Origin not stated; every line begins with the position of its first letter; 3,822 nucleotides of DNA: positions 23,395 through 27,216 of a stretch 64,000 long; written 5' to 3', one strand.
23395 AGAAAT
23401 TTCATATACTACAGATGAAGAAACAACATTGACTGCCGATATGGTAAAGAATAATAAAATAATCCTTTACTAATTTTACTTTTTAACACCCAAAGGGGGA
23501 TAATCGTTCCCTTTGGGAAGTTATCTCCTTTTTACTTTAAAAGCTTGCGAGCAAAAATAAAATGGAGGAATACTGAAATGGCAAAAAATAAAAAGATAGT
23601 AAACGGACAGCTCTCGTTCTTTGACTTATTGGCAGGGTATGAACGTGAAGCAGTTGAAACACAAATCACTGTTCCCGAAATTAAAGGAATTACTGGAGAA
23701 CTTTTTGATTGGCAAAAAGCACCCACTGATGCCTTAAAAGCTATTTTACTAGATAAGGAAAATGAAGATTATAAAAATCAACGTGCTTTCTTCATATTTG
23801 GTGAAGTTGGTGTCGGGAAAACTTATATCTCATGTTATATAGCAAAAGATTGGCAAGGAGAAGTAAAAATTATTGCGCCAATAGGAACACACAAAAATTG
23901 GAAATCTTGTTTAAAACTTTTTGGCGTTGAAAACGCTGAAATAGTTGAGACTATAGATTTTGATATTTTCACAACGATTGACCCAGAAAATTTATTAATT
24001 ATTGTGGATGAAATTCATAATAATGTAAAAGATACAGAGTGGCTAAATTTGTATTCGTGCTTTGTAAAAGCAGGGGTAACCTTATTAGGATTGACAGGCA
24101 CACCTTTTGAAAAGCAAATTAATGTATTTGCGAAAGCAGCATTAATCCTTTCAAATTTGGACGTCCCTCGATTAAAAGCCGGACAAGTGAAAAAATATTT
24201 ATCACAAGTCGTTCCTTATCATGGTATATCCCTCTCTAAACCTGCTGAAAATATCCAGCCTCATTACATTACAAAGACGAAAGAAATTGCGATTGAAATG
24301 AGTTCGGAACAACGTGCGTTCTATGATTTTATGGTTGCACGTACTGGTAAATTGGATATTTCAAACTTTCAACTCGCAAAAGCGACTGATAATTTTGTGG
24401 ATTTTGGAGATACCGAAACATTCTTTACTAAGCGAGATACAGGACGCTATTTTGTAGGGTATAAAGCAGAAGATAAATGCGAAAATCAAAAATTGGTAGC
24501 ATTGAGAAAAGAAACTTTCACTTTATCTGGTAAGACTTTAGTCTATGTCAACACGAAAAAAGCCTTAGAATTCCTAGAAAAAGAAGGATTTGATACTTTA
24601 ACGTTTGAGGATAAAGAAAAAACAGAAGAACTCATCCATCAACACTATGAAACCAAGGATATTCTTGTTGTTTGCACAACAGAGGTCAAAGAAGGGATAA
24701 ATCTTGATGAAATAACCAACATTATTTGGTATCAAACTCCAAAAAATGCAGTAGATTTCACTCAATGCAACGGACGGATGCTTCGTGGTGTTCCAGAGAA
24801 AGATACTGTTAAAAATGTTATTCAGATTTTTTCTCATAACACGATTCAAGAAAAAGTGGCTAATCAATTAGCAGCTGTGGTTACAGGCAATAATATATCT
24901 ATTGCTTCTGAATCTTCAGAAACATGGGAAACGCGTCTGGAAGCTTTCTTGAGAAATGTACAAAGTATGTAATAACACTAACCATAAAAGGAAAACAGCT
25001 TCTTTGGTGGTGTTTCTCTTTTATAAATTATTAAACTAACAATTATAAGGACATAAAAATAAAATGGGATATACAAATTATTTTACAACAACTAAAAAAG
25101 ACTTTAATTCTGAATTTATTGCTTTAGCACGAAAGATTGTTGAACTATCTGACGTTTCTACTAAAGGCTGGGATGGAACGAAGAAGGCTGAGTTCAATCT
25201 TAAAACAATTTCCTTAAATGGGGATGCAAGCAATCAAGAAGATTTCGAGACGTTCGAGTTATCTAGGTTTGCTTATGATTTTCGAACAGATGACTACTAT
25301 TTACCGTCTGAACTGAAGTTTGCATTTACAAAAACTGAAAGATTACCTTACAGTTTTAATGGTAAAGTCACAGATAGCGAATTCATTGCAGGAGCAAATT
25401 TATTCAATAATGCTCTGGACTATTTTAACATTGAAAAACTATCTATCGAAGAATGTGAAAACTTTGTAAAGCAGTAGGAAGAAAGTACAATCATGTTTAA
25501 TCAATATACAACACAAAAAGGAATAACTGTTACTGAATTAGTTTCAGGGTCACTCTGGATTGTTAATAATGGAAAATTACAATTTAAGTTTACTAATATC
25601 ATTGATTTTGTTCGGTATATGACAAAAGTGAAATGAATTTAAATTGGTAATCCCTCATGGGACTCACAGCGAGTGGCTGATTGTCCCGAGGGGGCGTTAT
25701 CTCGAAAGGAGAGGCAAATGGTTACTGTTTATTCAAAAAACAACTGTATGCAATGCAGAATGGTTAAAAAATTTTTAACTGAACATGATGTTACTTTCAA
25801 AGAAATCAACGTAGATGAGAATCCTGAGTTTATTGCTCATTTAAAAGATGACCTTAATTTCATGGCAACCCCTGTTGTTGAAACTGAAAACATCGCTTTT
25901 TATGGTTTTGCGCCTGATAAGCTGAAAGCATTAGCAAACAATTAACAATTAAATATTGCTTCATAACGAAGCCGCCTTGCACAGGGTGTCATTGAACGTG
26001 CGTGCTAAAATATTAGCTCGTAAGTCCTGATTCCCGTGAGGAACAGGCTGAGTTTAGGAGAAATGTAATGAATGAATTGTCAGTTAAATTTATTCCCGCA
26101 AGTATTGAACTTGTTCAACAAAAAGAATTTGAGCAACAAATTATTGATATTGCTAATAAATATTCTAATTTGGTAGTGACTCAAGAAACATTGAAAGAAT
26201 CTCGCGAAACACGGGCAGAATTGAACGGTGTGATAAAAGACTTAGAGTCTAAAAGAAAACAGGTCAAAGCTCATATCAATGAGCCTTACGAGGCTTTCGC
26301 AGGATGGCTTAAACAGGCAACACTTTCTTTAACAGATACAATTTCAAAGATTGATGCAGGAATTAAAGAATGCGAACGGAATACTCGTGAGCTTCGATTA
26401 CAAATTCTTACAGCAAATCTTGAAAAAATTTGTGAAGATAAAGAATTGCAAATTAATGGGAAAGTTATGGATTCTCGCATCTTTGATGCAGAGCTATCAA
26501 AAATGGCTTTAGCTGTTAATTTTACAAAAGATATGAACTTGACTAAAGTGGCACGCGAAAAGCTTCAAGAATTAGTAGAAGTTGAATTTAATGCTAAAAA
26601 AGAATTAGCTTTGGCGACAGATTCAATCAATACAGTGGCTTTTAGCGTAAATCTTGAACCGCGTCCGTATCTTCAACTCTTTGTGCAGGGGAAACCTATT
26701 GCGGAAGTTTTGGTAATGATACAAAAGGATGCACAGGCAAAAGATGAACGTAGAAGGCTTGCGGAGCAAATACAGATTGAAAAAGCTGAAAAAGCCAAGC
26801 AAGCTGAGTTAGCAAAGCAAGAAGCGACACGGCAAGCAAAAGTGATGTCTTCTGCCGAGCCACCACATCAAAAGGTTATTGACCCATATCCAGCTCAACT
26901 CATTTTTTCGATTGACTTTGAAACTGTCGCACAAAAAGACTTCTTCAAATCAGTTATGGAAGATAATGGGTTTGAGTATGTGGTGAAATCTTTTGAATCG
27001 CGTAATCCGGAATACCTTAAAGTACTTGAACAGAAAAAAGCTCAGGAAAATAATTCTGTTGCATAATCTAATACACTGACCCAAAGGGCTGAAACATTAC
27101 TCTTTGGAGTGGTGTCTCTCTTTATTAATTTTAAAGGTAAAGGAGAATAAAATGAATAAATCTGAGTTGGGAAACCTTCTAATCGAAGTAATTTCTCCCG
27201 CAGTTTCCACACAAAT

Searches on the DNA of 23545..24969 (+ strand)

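Call 50: search_rna_families(sources=[L029, L021, L015], threshold=gathering)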
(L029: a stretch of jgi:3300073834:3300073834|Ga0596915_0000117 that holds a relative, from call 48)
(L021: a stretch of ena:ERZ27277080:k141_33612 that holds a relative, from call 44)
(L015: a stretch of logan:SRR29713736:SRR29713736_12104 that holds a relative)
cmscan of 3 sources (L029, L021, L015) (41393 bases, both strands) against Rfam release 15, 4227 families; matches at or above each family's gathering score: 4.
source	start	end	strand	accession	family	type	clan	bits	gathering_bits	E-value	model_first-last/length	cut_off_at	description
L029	5461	5533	+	RF00005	tRNA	Gene; tRNA;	CL00001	68.8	29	4.4e-13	1-71/71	no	tRNA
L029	5333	5406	+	RF00005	tRNA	Gene; tRNA;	CL00001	65.6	29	3.4e-12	1-71/71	no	tRNA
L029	5628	5699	+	RF00005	tRNA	Gene; tRNA;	CL00001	63.2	29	1.5e-11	1-71/71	no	tRNA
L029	5045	5142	+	RF00005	tRNA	Gene; tRNA;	CL00001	56.7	29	9.5e-10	1-71/71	no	tRNA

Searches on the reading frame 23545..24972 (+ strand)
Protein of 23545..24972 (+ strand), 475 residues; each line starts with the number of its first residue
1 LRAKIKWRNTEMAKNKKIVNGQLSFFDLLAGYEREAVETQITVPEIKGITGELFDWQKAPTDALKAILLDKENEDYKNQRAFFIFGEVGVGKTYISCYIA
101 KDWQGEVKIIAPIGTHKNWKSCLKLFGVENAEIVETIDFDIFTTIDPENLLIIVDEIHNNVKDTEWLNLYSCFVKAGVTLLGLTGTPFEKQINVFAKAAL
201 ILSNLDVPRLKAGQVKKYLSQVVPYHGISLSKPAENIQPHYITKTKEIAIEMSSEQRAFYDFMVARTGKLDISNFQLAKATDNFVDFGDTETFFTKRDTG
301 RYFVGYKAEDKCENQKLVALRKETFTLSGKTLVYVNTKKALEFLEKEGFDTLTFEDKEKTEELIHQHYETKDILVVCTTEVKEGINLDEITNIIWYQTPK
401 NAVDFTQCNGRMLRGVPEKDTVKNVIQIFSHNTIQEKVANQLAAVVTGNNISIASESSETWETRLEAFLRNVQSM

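Call 15: search_protein_families(library=pfam, proteins=[window:23545-24972:+], max_evalue=0.001)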
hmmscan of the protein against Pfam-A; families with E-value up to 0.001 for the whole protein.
window:23545-24972:+ (475 aa): 2 families
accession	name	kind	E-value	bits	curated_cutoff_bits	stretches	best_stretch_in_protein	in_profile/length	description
PF00271.37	Helicase_C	-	4.1e-10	40.3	23.5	1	325-414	12-108/110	Helicase conserved C-terminal domain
PF04851.21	ResIII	-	4.2e-07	30.5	22.5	0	148-188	125-163/164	Type III restriction enzyme, res subunit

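Call 42: find_homologous_proteins(query=window:23545-24969:+, max_evalue=1e-30)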
Query window:23545-24969:+ (475 aa): 7 proteins with E <= 1e-30 among 8000 candidates. Only proteins of 261 to 832 residues were searched: fused or split forms outside these lengths cannot appear, so this answer is no evidence that the protein stands alone or is whole; find_related_loci, which searches DNA, has no such limit.
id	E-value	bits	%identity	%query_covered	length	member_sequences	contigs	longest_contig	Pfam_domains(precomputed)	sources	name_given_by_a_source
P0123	0.0e+0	1042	100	98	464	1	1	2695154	PF00271.38,PF04851.22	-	-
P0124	5.1e-218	742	72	96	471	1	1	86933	PF00271.38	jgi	jgi:predicted Fe-Mo cluster-binding NifX family protein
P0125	3.9e-185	634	61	97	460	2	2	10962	PF00271.38,PF04851.22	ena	-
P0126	6.7e-183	627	60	96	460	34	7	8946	PF00271.38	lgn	-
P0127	1.3e-134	468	49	93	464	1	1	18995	PF00271.38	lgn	-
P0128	3.0e-134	466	53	87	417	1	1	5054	PF00271.38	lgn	-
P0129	4.4e-94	334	44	87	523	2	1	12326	PF13401.13,PF00271.38,PF04851.22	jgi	jgi:superfamily II DNA or RNA helicase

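Call 43: find_encoding_contigs(protein=P0124, flank=10000, max_places=3)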
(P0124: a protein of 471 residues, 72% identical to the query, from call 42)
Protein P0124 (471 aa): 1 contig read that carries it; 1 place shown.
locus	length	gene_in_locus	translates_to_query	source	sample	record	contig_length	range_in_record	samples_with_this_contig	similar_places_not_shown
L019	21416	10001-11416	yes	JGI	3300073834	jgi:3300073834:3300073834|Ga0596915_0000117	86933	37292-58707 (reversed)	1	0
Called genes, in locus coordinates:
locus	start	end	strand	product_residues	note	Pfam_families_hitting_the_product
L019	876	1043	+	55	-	-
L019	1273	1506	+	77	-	-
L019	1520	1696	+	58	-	-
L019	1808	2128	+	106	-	-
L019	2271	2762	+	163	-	PF00436:SSB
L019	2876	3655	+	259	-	-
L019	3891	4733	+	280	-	-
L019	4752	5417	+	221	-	-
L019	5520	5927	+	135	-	-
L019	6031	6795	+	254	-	-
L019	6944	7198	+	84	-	-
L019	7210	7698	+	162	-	-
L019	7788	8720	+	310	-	PF00644:PARP (weak)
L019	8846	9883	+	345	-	-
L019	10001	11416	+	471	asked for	PF00271:Helicase_C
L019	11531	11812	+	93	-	-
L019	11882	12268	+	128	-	-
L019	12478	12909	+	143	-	-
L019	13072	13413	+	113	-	-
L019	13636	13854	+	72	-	-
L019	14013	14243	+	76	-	PF00462:Glutaredoxin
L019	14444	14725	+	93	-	-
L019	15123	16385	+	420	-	PF08346:AntA, PF03374:ANT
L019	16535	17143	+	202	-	-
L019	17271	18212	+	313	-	PF16872:putAbiC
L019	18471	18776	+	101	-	-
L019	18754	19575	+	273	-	-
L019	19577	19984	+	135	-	-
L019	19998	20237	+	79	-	-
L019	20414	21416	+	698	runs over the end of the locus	PF01131:Topoisom_bac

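Call 44: find_encoding_contigs(protein=P0125, flank=10000, max_places=4)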
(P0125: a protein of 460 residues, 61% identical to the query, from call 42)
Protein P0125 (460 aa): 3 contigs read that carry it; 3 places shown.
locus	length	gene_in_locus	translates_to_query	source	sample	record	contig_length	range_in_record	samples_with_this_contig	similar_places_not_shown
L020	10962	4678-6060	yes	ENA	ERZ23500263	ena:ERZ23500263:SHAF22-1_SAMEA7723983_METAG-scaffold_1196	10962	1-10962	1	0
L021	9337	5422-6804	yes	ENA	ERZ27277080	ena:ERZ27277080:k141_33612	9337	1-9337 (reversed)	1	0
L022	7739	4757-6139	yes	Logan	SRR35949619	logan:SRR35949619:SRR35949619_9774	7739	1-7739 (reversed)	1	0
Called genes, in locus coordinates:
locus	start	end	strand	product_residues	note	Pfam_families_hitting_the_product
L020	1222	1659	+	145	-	PF00436:SSB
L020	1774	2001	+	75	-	-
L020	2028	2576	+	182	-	-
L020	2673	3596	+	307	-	PF00644:PARP (weak)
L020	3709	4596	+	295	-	-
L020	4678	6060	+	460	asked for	PF04851:ResIII (faint), PF00271:Helicase_C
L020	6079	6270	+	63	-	-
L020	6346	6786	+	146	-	-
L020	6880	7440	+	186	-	-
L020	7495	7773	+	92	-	-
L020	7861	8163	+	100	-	-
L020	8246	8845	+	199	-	-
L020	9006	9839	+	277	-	-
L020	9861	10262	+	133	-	PF03960:ArsC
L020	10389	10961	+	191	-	?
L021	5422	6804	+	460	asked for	PF04851:ResIII (faint), PF00271:Helicase_C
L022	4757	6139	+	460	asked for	PF04851:ResIII (faint), PF00271:Helicase_C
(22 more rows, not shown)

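Call 45: find_encoding_contigs(protein=P0126, flank=10000, max_places=8)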
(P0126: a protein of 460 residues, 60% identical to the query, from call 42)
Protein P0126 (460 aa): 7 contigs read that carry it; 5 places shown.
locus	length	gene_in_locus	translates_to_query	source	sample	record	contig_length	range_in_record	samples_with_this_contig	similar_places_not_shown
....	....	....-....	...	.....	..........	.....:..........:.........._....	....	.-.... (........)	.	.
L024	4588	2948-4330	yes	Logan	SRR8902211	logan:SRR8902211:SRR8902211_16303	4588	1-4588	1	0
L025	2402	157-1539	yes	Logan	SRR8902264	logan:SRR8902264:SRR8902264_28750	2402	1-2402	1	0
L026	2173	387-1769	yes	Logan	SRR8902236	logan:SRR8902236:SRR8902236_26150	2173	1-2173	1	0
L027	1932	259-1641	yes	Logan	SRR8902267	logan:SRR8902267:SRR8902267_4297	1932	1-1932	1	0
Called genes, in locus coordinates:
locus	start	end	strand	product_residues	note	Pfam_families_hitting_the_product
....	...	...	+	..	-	-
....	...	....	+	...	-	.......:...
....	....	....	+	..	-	-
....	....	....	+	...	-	-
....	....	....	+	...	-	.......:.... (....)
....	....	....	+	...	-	-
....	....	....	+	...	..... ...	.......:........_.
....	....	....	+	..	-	-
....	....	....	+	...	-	-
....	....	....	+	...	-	-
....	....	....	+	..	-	-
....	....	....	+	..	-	-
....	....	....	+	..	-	-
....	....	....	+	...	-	-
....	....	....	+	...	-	-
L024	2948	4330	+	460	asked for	PF00271:Helicase_C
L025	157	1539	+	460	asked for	PF00271:Helicase_C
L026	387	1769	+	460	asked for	PF00271:Helicase_C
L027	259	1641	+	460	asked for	PF00271:Helicase_C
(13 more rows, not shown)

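Call 46: find_encoding_contigs(protein=P0127, flank=10000, max_places=3)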
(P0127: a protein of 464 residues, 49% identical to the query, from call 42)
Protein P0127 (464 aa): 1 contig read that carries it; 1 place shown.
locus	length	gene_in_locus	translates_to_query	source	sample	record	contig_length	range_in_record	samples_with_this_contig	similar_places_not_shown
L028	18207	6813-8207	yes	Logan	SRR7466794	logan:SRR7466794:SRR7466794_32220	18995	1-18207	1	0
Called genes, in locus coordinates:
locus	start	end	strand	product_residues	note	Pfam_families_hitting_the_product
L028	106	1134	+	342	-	PF00889:EF_TS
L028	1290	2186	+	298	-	PF07751:Abi_2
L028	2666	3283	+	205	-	PF27257:HI_0787_N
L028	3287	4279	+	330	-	PF13280:WYL (weak)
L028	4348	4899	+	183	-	-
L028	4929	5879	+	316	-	PF00644:PARP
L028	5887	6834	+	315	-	-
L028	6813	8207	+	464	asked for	PF00271:Helicase_C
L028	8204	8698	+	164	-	PF10263:SprT-like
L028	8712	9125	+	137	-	-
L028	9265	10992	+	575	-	PF06160:EzrA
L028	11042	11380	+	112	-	PF01521:Fe-S_biosyn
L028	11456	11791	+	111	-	PF01521:Fe-S_biosyn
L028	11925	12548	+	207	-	PF00857:Isochorismatase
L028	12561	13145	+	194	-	PF00440:TetR_N, PF16925:TetR_C_13, PF21993:TetR_C_13_2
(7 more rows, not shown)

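Call 48: find_encoding_contigs(protein=L019:2271-2759:+, flank=10000, max_places=4)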
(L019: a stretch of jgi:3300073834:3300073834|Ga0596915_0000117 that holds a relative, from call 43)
Protein L019:2271-2759:+ (163 aa): 1 contig read that carries it; 1 place shown.
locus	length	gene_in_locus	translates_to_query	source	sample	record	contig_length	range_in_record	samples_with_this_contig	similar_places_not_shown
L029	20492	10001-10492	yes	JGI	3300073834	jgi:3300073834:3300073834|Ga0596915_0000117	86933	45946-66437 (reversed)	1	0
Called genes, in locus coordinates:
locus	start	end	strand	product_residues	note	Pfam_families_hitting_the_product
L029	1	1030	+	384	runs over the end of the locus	PF17989:ALP_N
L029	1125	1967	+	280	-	-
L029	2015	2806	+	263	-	-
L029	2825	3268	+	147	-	-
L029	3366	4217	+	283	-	-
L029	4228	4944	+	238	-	-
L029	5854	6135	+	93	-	-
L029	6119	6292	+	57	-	-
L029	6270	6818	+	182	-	-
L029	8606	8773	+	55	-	-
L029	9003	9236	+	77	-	-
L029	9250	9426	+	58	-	-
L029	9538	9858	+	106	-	-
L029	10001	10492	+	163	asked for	PF00436:SSB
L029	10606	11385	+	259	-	-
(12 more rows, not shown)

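Call 51: find_encoding_contigs(protein=P0129, flank=10000, max_places=3)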
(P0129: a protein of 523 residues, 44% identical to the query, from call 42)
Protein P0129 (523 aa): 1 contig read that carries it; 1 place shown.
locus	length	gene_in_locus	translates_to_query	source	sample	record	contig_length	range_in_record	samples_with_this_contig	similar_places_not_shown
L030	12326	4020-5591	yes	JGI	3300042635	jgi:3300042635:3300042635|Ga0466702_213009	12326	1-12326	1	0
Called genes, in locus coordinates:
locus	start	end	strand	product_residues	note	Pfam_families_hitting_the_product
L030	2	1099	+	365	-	?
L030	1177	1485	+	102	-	-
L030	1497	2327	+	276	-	-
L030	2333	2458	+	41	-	-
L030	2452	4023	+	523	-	PF00644:PARP (weak)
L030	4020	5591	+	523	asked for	PF04851:ResIII (faint), PF13401:AAA_22 (faint), PF00271:Helicase_C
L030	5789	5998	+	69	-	-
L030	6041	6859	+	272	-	PF01541:GIY-YIG (weak)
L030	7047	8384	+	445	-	PF13173:AAA_14, PF13635:DUF4143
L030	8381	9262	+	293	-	PF13280:WYL (weak)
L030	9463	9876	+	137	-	PF00226:DnaJ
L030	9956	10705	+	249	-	PF00481:PP2C (faint), PF13672:PP2C_2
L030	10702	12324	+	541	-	?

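Call 52: find_encoding_contigs(protein=P0128, flank=10000, max_places=3)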
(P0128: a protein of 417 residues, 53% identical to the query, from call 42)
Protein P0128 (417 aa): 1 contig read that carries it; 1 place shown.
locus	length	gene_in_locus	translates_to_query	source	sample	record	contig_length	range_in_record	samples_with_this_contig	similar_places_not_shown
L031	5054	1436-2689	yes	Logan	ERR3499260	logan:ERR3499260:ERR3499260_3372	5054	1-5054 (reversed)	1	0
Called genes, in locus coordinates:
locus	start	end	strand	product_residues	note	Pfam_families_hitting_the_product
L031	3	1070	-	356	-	?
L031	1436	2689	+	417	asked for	PF00271:Helicase_C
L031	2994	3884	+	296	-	-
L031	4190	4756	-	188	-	-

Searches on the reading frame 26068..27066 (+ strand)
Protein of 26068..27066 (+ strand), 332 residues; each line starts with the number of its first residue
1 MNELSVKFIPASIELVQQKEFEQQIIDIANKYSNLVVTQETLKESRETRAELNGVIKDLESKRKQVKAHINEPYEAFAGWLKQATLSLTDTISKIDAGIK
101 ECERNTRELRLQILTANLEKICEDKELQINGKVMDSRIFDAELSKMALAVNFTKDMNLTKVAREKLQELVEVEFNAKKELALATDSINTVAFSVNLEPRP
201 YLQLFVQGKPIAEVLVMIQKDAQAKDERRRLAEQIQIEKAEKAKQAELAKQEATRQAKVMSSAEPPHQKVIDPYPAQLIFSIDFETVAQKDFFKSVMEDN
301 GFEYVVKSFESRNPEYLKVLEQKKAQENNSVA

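Call 15: search_protein_families(library=pfam, proteins=[window:26068-27066:+], max_evalue=0.001)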
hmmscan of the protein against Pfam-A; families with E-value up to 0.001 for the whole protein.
window:26068-27066:+ (332 aa): 1 family
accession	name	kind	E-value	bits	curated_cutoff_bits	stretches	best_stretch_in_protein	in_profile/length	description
PF07083.16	DUF1351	-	8.2e-34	117.6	27.8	1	3-225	1-209/210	Protein of unknown function (DUF1351)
